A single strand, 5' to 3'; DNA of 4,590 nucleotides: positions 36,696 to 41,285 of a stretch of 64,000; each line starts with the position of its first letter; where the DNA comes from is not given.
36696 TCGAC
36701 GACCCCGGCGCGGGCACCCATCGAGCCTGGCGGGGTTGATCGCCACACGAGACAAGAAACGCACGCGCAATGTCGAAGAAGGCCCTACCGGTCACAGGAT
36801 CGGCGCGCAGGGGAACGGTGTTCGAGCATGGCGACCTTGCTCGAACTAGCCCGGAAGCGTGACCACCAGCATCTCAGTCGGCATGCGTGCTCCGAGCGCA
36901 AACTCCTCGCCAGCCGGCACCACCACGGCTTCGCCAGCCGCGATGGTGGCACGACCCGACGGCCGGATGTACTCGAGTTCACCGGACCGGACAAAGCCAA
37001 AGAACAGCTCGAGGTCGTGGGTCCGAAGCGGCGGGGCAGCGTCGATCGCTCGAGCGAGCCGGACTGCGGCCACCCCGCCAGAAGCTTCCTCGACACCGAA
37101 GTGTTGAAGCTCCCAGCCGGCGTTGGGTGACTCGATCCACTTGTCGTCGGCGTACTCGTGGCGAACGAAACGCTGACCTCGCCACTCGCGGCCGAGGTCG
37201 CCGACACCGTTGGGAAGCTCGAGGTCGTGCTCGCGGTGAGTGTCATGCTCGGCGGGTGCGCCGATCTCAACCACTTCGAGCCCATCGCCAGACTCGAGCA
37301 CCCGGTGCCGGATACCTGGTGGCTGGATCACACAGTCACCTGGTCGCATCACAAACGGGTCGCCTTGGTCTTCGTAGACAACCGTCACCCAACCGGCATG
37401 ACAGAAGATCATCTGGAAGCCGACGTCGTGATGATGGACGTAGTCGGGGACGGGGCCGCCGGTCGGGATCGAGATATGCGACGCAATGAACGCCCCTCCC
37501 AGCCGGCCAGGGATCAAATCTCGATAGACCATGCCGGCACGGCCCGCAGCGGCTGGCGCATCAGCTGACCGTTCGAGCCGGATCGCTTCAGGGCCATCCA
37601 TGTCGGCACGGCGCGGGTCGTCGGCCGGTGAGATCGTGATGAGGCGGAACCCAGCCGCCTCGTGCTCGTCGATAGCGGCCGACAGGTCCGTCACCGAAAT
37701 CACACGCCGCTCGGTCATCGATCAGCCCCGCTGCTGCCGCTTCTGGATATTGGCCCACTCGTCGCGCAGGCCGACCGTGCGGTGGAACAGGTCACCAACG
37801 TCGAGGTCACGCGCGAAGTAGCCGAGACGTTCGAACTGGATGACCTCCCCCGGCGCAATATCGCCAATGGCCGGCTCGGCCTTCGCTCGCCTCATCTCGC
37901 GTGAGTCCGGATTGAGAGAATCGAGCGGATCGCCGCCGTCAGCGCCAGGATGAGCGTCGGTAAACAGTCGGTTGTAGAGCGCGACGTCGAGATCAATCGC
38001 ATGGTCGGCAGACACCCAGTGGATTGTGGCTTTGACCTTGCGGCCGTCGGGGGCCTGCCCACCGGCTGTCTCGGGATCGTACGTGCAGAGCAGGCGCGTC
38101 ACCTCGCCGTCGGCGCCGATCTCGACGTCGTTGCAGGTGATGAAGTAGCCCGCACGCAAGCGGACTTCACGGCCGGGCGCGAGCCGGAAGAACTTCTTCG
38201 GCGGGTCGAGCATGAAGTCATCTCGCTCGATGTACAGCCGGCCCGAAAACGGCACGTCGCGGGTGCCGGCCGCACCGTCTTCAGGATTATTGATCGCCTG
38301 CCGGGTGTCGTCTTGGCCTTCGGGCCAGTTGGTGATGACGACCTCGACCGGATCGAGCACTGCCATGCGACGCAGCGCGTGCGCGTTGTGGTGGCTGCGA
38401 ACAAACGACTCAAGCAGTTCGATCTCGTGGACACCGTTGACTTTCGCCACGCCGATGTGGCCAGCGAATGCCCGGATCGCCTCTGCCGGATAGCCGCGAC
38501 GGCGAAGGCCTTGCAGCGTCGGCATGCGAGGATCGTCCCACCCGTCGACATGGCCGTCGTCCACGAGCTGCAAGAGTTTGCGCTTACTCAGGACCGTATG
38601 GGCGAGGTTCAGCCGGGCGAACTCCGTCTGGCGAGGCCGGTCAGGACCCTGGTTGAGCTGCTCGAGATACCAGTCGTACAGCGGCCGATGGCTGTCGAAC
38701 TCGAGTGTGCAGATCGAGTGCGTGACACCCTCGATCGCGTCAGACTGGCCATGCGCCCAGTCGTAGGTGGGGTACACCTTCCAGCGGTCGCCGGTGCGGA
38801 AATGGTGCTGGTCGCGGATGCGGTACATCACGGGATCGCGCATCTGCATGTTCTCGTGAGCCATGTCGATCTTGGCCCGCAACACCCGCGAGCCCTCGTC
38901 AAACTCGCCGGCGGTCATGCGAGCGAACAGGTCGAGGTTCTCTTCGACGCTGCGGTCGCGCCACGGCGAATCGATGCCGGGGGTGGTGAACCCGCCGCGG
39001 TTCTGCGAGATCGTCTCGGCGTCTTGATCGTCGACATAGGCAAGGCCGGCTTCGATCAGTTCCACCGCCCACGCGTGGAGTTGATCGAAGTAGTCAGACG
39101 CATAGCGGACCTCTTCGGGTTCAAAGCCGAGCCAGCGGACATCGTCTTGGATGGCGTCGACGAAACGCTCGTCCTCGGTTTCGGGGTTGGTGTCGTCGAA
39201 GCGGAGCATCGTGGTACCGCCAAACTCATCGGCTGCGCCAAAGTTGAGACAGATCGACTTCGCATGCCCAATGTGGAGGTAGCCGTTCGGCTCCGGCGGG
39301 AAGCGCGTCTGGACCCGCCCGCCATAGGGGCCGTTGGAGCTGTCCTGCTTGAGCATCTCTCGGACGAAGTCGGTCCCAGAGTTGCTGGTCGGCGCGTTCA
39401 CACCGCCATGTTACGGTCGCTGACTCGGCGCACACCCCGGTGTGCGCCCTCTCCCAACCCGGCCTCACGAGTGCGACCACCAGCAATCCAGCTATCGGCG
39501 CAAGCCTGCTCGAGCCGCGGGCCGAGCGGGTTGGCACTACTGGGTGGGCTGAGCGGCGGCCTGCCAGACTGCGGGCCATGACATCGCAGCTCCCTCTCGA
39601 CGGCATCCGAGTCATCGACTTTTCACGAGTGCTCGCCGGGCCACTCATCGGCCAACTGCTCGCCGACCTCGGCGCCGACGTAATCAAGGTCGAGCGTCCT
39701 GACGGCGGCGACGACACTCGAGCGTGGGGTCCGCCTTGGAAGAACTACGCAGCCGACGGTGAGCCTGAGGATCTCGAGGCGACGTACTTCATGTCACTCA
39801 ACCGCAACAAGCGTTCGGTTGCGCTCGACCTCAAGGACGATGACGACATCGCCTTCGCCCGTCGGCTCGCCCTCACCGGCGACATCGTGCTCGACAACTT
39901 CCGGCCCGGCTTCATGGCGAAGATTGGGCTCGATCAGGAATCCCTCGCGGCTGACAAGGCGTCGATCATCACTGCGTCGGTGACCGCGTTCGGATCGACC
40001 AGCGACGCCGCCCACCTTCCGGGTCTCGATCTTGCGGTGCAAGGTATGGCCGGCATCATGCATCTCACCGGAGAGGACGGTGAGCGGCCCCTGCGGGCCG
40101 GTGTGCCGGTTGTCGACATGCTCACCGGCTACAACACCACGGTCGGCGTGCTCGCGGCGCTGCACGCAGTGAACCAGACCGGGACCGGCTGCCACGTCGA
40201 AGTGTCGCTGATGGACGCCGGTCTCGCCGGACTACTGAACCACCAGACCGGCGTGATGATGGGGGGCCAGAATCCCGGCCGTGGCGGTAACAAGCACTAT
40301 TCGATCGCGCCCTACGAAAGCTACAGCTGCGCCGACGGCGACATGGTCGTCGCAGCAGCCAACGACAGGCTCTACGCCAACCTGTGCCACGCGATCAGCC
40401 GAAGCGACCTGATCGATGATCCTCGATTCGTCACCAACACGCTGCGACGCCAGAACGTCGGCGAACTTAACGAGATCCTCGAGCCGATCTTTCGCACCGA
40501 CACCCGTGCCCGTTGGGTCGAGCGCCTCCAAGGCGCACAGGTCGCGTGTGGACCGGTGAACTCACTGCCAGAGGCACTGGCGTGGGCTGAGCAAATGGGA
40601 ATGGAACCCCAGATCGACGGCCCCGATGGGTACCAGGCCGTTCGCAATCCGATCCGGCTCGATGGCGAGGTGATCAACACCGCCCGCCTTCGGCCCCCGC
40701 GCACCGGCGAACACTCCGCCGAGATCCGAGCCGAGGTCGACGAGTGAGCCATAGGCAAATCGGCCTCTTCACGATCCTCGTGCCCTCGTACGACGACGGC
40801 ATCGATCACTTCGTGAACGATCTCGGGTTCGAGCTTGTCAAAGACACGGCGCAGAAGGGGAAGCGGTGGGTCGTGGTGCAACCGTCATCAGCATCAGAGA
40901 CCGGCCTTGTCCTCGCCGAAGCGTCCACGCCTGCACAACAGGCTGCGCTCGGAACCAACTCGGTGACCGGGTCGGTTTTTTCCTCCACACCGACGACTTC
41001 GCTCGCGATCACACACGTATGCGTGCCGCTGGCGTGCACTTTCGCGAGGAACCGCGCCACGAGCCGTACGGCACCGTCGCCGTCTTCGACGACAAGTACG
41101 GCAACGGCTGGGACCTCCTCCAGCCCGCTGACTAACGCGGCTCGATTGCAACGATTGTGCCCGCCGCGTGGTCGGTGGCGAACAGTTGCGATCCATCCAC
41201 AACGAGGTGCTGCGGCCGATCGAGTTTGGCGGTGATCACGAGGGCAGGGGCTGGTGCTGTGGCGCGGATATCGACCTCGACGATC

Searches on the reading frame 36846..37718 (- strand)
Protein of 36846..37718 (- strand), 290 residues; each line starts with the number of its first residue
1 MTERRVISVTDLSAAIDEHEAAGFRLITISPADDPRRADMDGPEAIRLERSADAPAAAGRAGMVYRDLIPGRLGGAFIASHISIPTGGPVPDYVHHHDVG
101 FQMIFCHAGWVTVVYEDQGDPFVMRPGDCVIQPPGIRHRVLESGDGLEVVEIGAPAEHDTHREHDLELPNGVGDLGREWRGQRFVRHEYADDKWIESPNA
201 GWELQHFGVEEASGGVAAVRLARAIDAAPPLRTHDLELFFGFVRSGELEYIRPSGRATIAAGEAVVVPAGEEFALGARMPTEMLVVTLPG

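Call 36: search_protein_families(library=pfam, proteins=[window:36846-37718:-], max_evalue=0.00001)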
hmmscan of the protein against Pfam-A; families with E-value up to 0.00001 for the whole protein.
window:36846-37718:- (290 aa): 2 families
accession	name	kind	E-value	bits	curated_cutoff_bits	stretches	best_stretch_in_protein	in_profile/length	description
PF07883.17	Cupin_2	-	4.9e-15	55.4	27.2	1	82-146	3-62/70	Cupin domain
PF12852.13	Cupin_6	-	3.5e-06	27.3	26.7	0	229-281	24-80/183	Cupin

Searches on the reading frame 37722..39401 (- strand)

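Call 36: search_protein_families(library=pfam, proteins=[window:37722-39401:-], max_evalue=0.00001)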
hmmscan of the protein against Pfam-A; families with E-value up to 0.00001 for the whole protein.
window:37722-39401:- (559 aa): 3 families
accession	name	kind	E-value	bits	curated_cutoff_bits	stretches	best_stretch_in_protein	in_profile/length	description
PF00749.27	tRNA-synt_1c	-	3.3e-100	335.5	23.4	1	30-335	2-309/314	tRNA synthetases class I (E and Q), catalytic domain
PF03950.23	tRNA-synt_1c_C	-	4.4e-27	94.6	23.9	1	342-442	1-91/91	tRNA synthetases class I (E and Q), anti-codon binding domain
PF20974.2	tRNA-synt_1c_C2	-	4.5e-19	69.3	23.9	1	459-532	1-69/69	tRNA synthetases class I (E and Q), anti-codon binding domain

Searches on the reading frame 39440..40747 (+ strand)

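Call 36: search_protein_families(library=pfam, proteins=[window:39440-40747:+], max_evalue=0.00001)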
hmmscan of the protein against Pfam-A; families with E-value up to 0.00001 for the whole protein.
window:39440-40747:+ (435 aa): 1 family
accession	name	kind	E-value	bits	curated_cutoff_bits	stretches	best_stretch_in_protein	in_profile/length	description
PF02515.22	CoA_transf_3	-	1.9e-110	369.9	23.3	1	53-426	1-366/366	CoA-transferase family III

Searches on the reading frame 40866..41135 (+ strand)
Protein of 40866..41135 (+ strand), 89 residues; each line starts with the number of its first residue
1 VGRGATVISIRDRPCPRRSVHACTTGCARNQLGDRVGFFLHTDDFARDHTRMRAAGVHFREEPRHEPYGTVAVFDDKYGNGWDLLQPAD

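Call 36: search_protein_families(library=pfam, proteins=[window:40866-41135:+], max_evalue=0.00001)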
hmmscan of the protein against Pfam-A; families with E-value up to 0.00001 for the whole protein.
window:40866-41135:+ (89 aa): 1 family
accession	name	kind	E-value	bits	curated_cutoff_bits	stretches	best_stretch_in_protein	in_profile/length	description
PF00903.31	Glyoxalase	-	4.2e-06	27.6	20.6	1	38-83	74-120/121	Glyoxalase/Bleomycin resistance protein/Dioxygenase superfamily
